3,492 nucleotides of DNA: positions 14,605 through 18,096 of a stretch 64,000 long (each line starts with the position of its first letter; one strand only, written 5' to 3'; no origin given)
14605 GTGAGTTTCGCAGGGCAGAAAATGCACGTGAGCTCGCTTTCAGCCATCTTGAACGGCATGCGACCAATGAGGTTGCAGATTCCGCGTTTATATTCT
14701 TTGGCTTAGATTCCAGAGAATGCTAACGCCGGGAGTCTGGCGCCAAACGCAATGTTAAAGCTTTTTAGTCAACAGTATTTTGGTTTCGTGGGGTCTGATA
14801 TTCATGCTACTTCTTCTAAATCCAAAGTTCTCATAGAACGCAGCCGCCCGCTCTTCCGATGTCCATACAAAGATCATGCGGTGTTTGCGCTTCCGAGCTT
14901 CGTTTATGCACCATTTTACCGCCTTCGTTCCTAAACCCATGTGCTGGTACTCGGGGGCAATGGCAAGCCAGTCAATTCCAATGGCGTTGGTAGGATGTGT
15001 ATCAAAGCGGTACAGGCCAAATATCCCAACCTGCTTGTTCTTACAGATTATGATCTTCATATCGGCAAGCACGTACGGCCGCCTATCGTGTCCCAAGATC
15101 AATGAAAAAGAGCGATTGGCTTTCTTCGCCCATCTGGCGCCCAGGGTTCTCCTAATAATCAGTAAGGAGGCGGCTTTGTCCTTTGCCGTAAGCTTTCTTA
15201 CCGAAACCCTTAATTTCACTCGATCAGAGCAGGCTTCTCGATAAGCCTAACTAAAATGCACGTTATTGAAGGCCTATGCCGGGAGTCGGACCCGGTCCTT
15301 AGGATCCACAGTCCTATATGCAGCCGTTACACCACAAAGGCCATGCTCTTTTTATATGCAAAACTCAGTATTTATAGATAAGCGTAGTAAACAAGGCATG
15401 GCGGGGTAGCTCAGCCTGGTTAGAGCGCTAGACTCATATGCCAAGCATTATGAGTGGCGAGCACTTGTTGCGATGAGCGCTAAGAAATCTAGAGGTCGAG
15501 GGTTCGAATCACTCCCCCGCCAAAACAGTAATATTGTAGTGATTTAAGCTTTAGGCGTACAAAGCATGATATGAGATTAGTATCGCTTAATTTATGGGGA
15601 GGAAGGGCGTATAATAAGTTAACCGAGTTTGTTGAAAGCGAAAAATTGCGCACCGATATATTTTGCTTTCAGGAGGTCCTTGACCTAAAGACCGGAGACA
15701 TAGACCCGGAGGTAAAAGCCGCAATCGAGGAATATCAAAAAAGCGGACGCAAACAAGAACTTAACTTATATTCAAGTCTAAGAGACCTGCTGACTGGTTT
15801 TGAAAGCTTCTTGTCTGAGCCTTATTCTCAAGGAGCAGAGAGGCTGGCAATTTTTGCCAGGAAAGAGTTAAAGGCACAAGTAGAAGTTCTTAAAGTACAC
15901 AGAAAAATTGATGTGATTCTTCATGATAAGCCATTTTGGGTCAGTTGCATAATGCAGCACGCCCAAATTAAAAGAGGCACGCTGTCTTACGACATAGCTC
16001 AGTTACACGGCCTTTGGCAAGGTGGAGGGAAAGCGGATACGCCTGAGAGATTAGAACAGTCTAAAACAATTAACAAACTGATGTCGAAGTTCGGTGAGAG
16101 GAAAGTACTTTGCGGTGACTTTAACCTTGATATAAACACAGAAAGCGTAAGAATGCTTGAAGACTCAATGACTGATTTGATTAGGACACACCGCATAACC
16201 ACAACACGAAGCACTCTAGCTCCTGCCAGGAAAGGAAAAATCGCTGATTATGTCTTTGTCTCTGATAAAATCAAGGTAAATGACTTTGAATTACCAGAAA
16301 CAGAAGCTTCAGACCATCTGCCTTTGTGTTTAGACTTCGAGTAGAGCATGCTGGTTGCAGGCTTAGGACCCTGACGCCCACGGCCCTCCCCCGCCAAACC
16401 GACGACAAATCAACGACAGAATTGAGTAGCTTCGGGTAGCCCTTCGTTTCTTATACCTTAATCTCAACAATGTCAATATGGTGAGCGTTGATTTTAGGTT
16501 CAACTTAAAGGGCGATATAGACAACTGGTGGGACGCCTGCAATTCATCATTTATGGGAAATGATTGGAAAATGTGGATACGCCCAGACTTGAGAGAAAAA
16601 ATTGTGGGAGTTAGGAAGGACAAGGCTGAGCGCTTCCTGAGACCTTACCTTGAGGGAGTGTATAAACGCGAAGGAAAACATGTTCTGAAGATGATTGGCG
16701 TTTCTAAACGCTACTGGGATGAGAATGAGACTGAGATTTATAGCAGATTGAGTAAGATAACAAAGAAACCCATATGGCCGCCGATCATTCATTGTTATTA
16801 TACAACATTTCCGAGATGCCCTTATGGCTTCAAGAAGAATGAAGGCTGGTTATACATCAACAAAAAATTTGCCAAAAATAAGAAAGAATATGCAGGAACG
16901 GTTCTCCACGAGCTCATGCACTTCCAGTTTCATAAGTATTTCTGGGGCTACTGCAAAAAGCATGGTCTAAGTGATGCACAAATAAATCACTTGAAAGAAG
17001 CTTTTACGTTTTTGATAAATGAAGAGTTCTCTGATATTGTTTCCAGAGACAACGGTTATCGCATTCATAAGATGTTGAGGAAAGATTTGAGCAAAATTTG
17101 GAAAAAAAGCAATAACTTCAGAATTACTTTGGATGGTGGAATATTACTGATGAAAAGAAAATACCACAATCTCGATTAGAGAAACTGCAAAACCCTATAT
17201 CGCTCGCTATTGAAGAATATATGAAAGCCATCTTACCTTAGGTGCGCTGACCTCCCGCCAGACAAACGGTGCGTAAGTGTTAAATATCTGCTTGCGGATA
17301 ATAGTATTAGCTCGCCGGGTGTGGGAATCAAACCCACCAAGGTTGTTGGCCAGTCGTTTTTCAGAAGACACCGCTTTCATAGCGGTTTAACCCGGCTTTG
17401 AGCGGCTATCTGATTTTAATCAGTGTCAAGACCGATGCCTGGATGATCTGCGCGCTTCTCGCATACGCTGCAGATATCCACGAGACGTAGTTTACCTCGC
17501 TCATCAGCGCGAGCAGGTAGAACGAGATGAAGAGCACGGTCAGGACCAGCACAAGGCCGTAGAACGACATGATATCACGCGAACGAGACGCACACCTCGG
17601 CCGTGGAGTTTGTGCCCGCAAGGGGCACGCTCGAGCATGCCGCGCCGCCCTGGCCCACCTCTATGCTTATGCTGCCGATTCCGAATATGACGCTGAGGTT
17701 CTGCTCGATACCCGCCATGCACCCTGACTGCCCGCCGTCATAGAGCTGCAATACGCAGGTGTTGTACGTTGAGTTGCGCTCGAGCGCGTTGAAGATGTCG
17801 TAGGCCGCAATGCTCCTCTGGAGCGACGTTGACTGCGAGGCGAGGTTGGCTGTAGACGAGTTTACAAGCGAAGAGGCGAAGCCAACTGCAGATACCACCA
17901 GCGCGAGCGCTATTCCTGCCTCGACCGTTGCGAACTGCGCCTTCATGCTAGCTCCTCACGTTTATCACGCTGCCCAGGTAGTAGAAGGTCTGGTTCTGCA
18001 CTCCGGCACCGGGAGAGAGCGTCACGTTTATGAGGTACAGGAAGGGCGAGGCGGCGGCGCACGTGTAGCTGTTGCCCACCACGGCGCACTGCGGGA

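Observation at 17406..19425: Five-gene operon of type IV pilin-like proteins with no assembly ATPase or platform gene nearby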

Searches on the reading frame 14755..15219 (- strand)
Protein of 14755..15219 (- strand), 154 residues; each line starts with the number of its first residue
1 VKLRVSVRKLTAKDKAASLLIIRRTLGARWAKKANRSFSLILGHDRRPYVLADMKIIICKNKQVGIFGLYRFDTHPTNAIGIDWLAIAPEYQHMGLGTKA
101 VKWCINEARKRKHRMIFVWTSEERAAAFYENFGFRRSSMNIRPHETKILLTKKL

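Call 6: search_protein_families(library=pfam, max_evalue=1, proteins=[window:14755-15219:-])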
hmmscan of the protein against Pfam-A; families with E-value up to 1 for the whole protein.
window:14755-15219:- (154 aa): 6 families
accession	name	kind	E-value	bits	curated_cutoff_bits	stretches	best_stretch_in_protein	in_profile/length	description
PF00583.31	Acetyltransf_1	-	1.1e-12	48.6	20.7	1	57-134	38-116/116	Acetyltransferase (GNAT) family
PF13508.13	Acetyltransf_7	-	1.2e-12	48.4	27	1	58-135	7-83/84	Acetyltransferase (GNAT) domain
PF13673.13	Acetyltransf_10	-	1.5e-07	31.9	23.6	1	66-138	42-111/128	Acetyltransferase (GNAT) domain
PF08445.16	FR47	-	5.2e-05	23.6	22.1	1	84-137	26-80/86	FR47-like protein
PF13302.13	Acetyltransf_3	-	0.00044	21.4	25.4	1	53-135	53-138/138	Acetyltransferase (GNAT) domain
PF13527.13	Acetyltransf_9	-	0.00059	20.3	25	1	47-135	36-125/127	Acetyltransferase (GNAT) domain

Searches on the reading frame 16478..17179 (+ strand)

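Call 6: search_protein_families(library=pfam, max_evalue=1, proteins=[window:16478-17179:+])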
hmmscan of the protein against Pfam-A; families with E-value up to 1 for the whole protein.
window:16478-17179:+ (233 aa): 2 families
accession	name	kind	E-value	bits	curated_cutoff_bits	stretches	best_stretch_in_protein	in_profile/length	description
PF16977.10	ApeC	-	0.024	14.9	26.5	1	94-179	69-152/208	C-terminal domain of apextrin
PF10263.15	SprT-like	-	0.039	14.2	25.6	1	120-163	41-85/108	SprT-like family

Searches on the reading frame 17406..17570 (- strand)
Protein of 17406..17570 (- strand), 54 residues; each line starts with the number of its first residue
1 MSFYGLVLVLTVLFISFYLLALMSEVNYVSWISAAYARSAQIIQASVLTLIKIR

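Call 6: search_protein_families(library=pfam, max_evalue=1, proteins=[window:17406-17570:-])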
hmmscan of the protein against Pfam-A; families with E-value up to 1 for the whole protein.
window:17406-17570:- (54 aa): 0 families

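Call 7: search_protein_families(library=ncbifam, max_evalue=1, proteins=[window:17406-17570:-])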
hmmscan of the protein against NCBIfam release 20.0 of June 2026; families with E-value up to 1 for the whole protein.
window:17406-17570:- (54 aa): 0 families

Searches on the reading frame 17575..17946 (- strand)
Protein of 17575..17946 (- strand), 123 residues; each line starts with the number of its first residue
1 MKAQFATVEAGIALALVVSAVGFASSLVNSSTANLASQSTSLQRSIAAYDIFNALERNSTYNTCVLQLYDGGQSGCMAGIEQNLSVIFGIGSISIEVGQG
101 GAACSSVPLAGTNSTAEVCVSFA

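Call 6: search_protein_families(library=pfam, max_evalue=1, proteins=[window:17575-17946:-])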
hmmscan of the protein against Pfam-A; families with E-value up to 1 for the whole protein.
window:17575-17946:- (123 aa): 2 families
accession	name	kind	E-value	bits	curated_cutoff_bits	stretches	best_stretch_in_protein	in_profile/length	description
PF23959.1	DUF7288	-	0.00024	22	27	1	2-68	1-69/184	Family of unknown function (DUF7288)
PF21722.4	Gly_rich_2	-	0.052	14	24.3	1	69-116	36-88/226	Glycine-rich domain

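Call 7: search_protein_families(library=ncbifam, max_evalue=1, proteins=[window:17575-17946:-])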
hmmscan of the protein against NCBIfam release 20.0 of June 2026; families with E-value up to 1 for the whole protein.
window:17575-17946:- (123 aa): 0 families

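Call 18: find_homologous_proteins(query=window:17575-17943:-, max_evalue=0.01)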
Query window:17575-17943:- (122 aa): 6 proteins with E <= 0.01 among 59 candidates.
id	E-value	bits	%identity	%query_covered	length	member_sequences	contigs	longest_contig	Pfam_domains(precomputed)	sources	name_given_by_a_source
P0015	1.4e-61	223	93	100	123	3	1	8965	-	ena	-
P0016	1.1e-57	211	88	100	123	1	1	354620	-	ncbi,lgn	-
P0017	4.6e-54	199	81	100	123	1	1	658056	-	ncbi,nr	ncbi:MAG: hypothetical protein KGH57_01200 [Candidatus Micrarchaeota archaeon]|nr:hypothetical prote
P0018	4.7e-43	164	68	100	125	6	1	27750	-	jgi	jgi:uncharacterized ion transporter superfamily protein YfcC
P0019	2.6e-27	113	57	100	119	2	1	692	-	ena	-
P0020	6.5e-15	73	35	98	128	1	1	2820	-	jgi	jgi:hypothetical protein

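Call 39: predict_structure(alignment_id=A3)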
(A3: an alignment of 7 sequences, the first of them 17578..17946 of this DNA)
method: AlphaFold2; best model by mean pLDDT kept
length: 123 residues; sequences in the alignment: 7
mean_pLDDT: 71.0   pTM: 0.60
mean pLDDT of the five models: 71.0, 68.8, 68.2, 67.7, 66.9
residues with pLDDT >= 90: 2; 70-90: 78; 50-70: 12; < 50: 31
segments of 3 or more residues with pLDDT < 50: 1-31
pLDDT, mean of each block of 10 residues (from residue 1): 36 38 40 60 84 88 87 78 84 81 84 87 84
secondary structure, 60 per line:
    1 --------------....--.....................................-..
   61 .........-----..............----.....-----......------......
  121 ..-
elements in order: H15-18 H21-57 H59-69 H75-88 E93-97 E103-108 E115-122

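Call 43: fold_search(model_id=the predicted structure, library=pdb)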
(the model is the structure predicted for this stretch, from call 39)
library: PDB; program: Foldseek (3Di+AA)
matches with E <= 10: 80; with E <= 0.001: 0
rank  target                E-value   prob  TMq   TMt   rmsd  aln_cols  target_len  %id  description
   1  2q5e_E                3.1e+00  0.10  0.17  0.12   3.0        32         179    9  Crystal structure of human carboxy-terminal domain RNA polymerase II polypeptide A small phosphatase 2 (released 2007-06-19)
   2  5fa8                  3.3e+00  0.04  0.16  0.14   4.2        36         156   17  SAM complex with aKMT from the hyperthermophilic archaeon Sulfolobus islandicu (released 2016-06-29)
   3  8rc3_M                3.3e+00  0.02  0.19  0.13   8.3        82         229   10  DNA bound type IV-A1 CRISPR effector complex from P. oleovorans (released 2024-11-06)
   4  2q5e_D                3.7e+00  0.08  0.16  0.11   3.0        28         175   18  Crystal structure of human carboxy-terminal domain RNA polymerase II polypeptide A small phosphatase 2 (released 2007-06-19)
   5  7zgm                  3.7e+00  0.02  0.14  0.03   7.1        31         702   13  Plant N-glycan specific alpha-1,3-mannosidase (released 2022-09-07)
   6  8z5k_MODEL_1_A        4.0e+00  0.05  0.18  0.12   4.6        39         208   20  Solution structure of PA2072 CHASE4 monomer. (released 2025-04-23)
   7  9e5c_3w               4.2e+00  0.08  0.30  0.38   5.3        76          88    8  Cryo-EM structure of 96 nm repeat of microtubule doublet from T. brucei flagellum (released 2025-03-12)
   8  5fad                  4.2e+00  0.04  0.16  0.13   4.3        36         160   17  SAH complex with aKMT from the hyperthermophilic archaeon Sulfolobus islandicus (released 2016-06-29)
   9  1wc1_B                4.5e+00  0.10  0.16  0.10   1.4        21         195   19  Soluble adenylyl cyclase CyaC from S. platensis in complex with Rp- ATPalphaS (released 2004-12-20)
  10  7ndt_AAA              4.5e+00  0.01  0.10  0.06   9.0        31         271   19  UL40:01 TCR in complex with HLA-E with a non-natural amino acid (released 2022-01-26)
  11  6mzm_W                4.8e+00  0.02  0.21  0.26  17.0        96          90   12  Human TFIID bound to promoter DNA and TFIIA (released 2018-11-28)
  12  2jj4_E                4.8e+00  0.01  0.15  0.17   7.1        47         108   13  The complex of PII and acetylglutamate kinase from Synechococcus elongatus PCC7942 (released 2007-10-16)
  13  2q5e_F                5.1e+00  0.12  0.20  0.14   1.8        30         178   17  Crystal structure of human carboxy-terminal domain RNA polymerase II polypeptide A small phosphatase 2 (released 2007-06-19)
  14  9y6s_6Q               5.1e+00  0.08  0.29  0.37   5.1        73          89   10  96-nm repeat of the Leishmania tarentolae doublet microtubule (released 2025-12-17)
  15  2xqq_D                5.4e+00  0.07  0.27  0.36   5.1        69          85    7  Human dynein light chain (DYNLL2) in complex with an in vitro evolved peptide (Ac-SRGTQTE). (released 2011-05-04)
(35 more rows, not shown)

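Call 85: search_protein_families(library=pfam, alignment_id=A6, max_evalue=0.1)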
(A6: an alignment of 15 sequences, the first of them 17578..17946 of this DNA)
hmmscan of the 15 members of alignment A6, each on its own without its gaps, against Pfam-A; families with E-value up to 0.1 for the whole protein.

A. member 1, window:17578-17946:- (123 aa): 2 families
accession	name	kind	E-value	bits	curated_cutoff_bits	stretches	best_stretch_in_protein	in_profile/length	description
PF23959.1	DUF7288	-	0.00024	22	27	1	2-68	1-69/184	Family of unknown function (DUF7288)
PF21722.4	Gly_rich_2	-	0.052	14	24.3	1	69-116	36-88/226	Glycine-rich domain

B. families by the number of members that match (of 15 scanned): 6 families
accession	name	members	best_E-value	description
PF23959.1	DUF7288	5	0.00024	Family of unknown function (DUF7288)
PF03851.20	UvdE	1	0.03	UV-endonuclease UvdE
PF20889.2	TsiV3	1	0.038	Antitoxin TsiV3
PF21722.4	Gly_rich_2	1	0.052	Glycine-rich domain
PF02366.24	PMT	1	0.075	Dolichyl-phosphate-mannose-protein mannosyltransferase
PF17259.7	DUF5325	1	0.088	Family of unknown function (DUF5325)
